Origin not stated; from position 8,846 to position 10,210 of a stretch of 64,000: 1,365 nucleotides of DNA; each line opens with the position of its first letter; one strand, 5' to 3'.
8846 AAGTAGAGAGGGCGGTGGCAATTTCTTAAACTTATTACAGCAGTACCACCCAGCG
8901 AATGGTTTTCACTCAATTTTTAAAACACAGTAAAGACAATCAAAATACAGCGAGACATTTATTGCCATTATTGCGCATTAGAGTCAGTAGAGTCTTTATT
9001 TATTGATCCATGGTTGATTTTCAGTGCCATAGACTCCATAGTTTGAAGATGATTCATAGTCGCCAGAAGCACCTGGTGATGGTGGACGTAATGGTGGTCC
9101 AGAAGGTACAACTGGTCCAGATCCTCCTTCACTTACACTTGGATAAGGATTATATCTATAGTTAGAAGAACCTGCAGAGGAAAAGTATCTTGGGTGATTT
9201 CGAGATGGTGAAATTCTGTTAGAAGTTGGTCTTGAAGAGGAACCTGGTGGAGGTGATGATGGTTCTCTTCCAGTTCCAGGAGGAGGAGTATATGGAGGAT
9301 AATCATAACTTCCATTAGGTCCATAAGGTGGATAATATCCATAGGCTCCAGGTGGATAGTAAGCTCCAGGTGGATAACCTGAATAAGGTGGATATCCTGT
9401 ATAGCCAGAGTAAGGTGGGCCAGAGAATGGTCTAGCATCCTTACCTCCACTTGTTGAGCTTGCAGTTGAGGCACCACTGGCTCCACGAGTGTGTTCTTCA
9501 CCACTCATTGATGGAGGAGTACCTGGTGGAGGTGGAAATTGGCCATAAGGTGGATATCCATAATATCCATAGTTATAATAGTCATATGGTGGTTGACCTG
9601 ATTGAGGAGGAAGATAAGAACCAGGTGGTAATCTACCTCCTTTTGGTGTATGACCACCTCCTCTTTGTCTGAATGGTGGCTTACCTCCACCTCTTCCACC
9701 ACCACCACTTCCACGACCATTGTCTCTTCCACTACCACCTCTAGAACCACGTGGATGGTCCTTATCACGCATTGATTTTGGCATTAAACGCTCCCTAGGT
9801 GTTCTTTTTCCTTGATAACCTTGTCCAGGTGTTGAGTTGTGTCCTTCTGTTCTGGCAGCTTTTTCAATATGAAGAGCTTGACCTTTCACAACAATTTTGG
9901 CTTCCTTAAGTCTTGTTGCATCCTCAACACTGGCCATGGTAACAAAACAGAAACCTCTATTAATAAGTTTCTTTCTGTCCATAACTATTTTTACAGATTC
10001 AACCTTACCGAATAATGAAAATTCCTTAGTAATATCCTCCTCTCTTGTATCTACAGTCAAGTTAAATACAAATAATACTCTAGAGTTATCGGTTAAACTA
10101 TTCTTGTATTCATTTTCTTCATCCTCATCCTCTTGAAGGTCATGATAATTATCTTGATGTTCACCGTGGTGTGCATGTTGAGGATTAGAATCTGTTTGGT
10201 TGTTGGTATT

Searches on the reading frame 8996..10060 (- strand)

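Call 48: search_protein_families(library=pfam, proteins=[window:8996-10060:-], max_evalue=0.001)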
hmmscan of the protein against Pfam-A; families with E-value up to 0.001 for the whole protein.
window:8996-10060:- (354 aa): 1 family
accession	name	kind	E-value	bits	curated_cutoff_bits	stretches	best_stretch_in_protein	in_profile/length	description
PF00076.28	RRM_1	-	3.8e-09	36.7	20.7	1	4-54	9-58/70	RNA recognition motif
